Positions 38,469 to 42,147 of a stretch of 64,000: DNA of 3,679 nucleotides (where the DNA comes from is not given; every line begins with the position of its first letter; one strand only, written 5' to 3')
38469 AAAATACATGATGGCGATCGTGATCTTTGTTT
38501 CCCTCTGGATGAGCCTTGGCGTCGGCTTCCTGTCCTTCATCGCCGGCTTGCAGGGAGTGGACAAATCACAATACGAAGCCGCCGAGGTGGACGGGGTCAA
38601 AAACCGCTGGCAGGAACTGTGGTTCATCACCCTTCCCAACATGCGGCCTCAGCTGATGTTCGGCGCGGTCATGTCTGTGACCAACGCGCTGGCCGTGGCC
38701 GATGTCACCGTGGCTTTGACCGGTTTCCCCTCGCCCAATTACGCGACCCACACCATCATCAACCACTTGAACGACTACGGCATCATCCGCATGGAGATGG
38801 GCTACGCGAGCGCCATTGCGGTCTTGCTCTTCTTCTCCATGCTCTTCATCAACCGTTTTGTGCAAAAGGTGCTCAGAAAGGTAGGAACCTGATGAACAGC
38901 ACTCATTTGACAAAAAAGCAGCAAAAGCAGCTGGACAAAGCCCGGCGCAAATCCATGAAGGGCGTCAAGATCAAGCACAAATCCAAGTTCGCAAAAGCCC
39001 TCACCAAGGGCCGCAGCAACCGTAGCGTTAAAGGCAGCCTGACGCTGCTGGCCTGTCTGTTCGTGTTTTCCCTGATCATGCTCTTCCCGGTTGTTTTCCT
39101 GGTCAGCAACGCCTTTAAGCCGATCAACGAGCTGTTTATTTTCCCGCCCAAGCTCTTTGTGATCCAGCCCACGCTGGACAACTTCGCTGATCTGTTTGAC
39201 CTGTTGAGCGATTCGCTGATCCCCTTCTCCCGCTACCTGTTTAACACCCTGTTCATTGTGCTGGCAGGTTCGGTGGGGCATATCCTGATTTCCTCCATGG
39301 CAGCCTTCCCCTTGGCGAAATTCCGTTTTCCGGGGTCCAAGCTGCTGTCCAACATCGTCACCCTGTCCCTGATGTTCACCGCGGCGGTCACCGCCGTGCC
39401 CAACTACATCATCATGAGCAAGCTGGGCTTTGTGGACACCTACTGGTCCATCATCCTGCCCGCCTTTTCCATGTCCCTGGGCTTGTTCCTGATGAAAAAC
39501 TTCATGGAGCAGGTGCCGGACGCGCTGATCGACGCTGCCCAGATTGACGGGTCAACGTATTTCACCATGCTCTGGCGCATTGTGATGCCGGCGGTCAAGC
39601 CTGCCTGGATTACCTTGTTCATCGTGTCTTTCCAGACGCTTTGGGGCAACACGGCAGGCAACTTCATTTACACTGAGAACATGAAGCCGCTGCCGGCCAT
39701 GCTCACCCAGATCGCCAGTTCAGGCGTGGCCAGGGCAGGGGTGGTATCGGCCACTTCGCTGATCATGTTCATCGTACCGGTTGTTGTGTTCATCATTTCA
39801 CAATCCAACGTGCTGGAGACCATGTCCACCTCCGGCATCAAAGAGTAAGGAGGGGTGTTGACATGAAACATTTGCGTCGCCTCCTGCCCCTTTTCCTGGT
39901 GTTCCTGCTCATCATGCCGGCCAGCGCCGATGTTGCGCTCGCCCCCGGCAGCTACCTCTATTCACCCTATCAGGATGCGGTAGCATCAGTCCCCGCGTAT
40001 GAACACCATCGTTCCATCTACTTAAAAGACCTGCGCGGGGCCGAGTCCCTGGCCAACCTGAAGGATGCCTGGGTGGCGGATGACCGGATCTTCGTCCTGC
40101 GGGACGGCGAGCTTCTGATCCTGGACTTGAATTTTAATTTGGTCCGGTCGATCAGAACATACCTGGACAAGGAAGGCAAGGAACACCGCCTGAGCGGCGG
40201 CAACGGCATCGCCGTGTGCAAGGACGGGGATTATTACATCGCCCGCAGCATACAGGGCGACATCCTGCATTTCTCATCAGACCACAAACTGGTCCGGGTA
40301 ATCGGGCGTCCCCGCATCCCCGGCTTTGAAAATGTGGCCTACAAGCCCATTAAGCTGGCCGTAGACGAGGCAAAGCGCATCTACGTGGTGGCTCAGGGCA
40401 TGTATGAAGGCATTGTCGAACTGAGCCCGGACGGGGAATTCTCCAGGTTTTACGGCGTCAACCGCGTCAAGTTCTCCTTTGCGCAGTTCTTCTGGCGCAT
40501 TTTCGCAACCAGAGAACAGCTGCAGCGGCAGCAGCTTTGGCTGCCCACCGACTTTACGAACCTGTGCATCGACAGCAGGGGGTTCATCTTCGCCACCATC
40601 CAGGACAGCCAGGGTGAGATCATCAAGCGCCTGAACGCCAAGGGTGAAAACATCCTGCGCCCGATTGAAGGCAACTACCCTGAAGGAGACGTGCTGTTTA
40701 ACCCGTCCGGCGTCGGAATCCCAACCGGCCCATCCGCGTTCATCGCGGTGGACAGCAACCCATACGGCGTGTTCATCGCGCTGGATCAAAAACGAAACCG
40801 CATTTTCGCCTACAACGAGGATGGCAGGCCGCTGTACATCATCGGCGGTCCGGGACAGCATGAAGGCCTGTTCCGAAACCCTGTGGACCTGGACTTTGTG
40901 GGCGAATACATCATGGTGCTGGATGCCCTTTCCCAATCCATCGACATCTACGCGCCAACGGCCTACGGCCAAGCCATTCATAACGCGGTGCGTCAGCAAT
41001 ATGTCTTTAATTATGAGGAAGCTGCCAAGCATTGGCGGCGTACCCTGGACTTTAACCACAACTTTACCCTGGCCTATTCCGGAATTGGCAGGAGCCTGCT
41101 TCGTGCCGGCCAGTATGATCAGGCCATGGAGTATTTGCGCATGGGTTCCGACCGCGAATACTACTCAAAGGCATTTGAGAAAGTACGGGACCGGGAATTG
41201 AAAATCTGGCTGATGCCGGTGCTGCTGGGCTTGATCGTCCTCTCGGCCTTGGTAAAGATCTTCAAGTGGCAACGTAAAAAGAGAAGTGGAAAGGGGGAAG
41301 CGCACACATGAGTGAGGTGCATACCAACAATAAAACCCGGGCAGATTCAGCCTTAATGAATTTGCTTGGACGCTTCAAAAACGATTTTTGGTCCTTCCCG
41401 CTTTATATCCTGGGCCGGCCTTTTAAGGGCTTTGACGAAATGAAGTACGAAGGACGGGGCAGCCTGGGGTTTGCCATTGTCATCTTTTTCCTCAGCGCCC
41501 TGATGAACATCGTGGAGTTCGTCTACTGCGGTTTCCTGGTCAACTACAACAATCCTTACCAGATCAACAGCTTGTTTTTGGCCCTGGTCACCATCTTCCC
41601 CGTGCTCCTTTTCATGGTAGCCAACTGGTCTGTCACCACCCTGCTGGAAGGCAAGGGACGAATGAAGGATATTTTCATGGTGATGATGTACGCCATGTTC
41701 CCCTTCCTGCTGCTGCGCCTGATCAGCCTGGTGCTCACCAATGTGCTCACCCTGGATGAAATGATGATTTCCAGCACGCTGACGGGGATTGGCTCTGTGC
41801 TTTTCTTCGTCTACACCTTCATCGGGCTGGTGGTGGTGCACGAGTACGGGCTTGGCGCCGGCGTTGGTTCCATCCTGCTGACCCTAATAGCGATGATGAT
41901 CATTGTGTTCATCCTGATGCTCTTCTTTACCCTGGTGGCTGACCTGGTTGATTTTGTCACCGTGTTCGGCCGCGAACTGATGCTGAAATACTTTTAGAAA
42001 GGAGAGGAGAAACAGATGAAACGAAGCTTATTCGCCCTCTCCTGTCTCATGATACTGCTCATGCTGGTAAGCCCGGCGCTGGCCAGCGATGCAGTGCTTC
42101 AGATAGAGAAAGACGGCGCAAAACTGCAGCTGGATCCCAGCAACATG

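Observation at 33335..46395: Nine-gene ABC-plus envelope locus: two SBPs, two permease pairs, no ATPase, and three unknown envelope proteins translationally coupled in the middle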

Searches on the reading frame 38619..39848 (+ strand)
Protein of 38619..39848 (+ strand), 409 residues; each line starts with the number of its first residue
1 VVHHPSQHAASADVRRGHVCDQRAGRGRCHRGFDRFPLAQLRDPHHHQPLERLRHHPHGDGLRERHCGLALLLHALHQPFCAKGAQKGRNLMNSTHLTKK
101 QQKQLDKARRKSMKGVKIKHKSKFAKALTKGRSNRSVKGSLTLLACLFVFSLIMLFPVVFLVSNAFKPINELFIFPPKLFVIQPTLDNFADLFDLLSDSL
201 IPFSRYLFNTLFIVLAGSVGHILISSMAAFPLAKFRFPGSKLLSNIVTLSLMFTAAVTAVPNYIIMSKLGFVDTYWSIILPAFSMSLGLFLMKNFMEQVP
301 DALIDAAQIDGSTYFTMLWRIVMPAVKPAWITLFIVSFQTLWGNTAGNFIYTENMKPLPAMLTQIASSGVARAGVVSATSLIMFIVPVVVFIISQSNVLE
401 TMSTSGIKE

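Call 4: search_protein_families(library=pfam, proteins=[window:38619-39848:+], max_evalue=0.01)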
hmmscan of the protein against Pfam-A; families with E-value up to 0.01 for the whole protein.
window:38619-39848:+ (409 aa): 1 family
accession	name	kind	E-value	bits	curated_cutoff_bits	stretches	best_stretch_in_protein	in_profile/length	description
PF00528.27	BPD_transp_1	-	1.1e-11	45.2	26.4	1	222-393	2-173/184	Binding-protein-dependent transport system inner membrane component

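Call 5: search_protein_families(library=ncbifam, proteins=[window:38619-39848:+], max_evalue=0.01)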
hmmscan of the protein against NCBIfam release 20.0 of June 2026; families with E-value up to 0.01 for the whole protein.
window:38619-39848:+ (409 aa): 11 families
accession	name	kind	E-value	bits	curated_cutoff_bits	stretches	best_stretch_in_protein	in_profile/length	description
NF008210.0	PRK10973.1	equivalog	4.6e-22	79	297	1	146-399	15-273/281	sn-glycerol-3-phosphate ABC transporter permease UgpE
NF040932.1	ABC_arch_GlcU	equivalog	2.8e-20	73.1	340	1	146-393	8-255/272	glucose ABC transporter permease GlcU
NF008231.0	PRK10998.1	equivalog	5.7e-11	42.5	261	1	146-408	19-295/296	maltose ABC transporter permease MalG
NF007047.0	PRK09500.1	equivalog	3.3e-08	33.5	326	1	208-396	61-250/257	spermidine/putrescine ABC transporter permease PotC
TIGR02139.1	permease_CysT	equivalog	1.2e-05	25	246.1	1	173-400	20-259/265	sulfate ABC transporter permease subunit CysT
TIGR01581.1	Mo_ABC_porter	hypoth_equivalog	0.00012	21.7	210.3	1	218-377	34-211/225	ABC transporter permease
NF011624.0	PRK15050.1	equivalog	0.00021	20.5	247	0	126-370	11-259/297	2-aminoethylphosphonate ABC transporter permease subunit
NF043073.1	MMSYN1_0195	equivalog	0.00025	19.4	1250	1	198-338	52-192/1021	spermidine/putrescine ABC transporter permease/substrate-binding protein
NF008208.0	PRK10971.1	equivalog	0.00044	19.8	415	1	211-345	64-212/277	sulfate/thiosulfate ABC transporter permease CysT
TIGR00969.1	3a0106s02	subfamily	0.00083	18.9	240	0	174-380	32-250/272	sulfate ABC transporter permease subunit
NF006939.0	PRK09421.1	equivalog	0.0011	18.5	262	0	223-354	28-174/230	molybdate ABC transporter permease subunit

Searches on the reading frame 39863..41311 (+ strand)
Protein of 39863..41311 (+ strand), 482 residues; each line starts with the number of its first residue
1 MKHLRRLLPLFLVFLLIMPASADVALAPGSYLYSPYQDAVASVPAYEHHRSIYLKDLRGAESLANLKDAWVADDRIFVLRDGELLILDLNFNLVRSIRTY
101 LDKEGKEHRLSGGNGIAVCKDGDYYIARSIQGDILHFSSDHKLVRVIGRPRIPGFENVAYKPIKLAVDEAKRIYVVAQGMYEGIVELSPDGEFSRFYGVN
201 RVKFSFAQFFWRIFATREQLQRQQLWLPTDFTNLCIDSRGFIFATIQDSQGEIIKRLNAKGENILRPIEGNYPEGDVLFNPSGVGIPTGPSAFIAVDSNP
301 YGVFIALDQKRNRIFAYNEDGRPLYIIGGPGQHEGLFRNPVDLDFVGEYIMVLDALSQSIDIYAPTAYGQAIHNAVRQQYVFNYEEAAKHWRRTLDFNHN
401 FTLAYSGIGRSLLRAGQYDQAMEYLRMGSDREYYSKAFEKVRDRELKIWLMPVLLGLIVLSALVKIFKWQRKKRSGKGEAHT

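Call 4: search_protein_families(library=pfam, proteins=[window:39863-41311:+], max_evalue=0.01)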
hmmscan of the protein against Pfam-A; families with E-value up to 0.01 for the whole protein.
window:39863-41311:+ (482 aa): 3 families
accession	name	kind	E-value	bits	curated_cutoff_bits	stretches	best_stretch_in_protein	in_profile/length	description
PF00515.34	TPR_1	-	0.00065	19.9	27.8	0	404-426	3-25/34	Tetratricopeptide repeat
PF07719.23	TPR_2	-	0.0017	18.8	27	0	404-426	3-25/34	Tetratricopeptide repeat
PF13424.12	TPR_12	-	0.0027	18.3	30.1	1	384-426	26-69/77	Tetratricopeptide repeat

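Call 5: search_protein_families(library=ncbifam, proteins=[window:39863-41311:+], max_evalue=0.01)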
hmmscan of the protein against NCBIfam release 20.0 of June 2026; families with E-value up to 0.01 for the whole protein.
window:39863-41311:+ (482 aa): 2 families
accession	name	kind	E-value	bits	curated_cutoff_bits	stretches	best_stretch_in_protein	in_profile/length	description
NF035926.1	scyF_NHL_VPEP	equivalog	3.8e-09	36.1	350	1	282-376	193-291/376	scytonemin biosynthesis PEP-CTERM protein ScyF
TIGR04510.1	mod_pep_cyc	subfamily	0.00085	17.9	400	1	363-429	397-459/814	putative peptide modification system cyclase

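Call 32: search_solved_structures(query=A2, max_evalue=1)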
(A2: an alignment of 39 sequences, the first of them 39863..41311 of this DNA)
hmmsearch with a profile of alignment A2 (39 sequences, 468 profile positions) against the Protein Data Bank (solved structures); distinct sequences matched with E-value up to 1: 173 (the best 60 are shown).
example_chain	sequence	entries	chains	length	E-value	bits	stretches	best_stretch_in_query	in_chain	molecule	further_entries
3wwa_A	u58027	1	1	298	4.5e-40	140.8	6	55-137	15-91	Pizza7H protein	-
9qhb_A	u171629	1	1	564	1.1e-38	136.3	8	367-420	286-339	Engineered tetratricopeptide repeat protein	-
6qsd_A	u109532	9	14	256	9e-35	123.4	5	54-137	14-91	Pizza6S | Pizza6-S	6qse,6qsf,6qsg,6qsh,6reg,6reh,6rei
6rej_A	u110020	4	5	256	2.8e-34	121.8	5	55-137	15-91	Pizza6-SH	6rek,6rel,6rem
3ww9_A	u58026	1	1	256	4.4e-34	121.1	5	54-138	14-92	pizza6 protein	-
6f0t_A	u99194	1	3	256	8.8e-34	120.1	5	56-137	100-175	Pizza6-SFW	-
7zpw_A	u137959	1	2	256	1.1e-30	109.9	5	55-138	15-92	Pizza6-TSK-TSH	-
7zph_A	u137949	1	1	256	2.2e-30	108.9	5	55-138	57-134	Pizza6-TNK-RSH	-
7zpz_A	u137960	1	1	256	4e-30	108.1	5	54-137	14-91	Pizza6-TSR-TSH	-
7zcj_A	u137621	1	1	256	6.9e-30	107.3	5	55-138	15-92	Pizza6-TNH-TSH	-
7zq2_A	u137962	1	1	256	6.9e-30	107.3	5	55-138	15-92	Pizza6-RSH-TSH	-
6f0s_A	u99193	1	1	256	1.2e-29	106.5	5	55-138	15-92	Pizza6-SYW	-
6ren_A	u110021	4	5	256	2.7e-27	98.7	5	54-133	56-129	3fPizza6-SH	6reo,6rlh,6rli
7zqg_A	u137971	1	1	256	3.5e-27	98.4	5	56-137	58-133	Pizza6-KSH-TSH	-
6i38_A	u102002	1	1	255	5.2e-26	94.5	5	54-137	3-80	nv2Pizza6-AYW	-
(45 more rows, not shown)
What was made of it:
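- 39863..41311 (+): Extracytoplasmic NHL beta-propeller plus TPR, with a C-terminal transmembrane helix (aa 448-466). Profile A2 against the PDB: PknD-derived 'Pizza' propellers at 4.5e-40, TRIM NHL domains and consensus TPR proteins (call 32).
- On NHL-repeat beta-propeller: Profile A2 hits six-bladed PknD-derived and TRIM NHL propellers with 4-6 matched stretches, E down to 4.5e-40 (call 32).
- Checked: NHL/TPR protein, 39863-41311: a profile search hits NHL propellers at E=4.5e-40 and TPR proteins (call 32).
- The NHL propeller resembles the PknD sensor domain (call 32).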

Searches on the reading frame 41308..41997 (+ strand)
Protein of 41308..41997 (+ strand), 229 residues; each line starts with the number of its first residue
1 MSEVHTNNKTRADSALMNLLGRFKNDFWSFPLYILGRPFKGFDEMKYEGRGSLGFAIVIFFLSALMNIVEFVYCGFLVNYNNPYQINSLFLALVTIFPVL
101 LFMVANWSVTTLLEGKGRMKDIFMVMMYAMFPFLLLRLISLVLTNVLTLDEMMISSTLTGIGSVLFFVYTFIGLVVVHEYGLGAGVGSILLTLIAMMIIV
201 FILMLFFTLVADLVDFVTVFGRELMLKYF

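Call 4: search_protein_families(library=pfam, proteins=[window:41308-41997:+], max_evalue=0.01)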
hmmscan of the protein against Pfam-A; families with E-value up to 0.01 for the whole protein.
window:41308-41997:+ (229 aa): 1 family
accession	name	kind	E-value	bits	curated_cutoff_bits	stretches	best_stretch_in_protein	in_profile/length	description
PF04893.22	Yip1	-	2.8e-10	40.8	28.6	1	34-203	3-172/173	Yip1 domain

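Call 5: search_protein_families(library=ncbifam, proteins=[window:41308-41997:+], max_evalue=0.01)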
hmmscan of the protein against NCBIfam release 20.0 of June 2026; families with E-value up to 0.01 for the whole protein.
window:41308-41997:+ (229 aa): 0 families
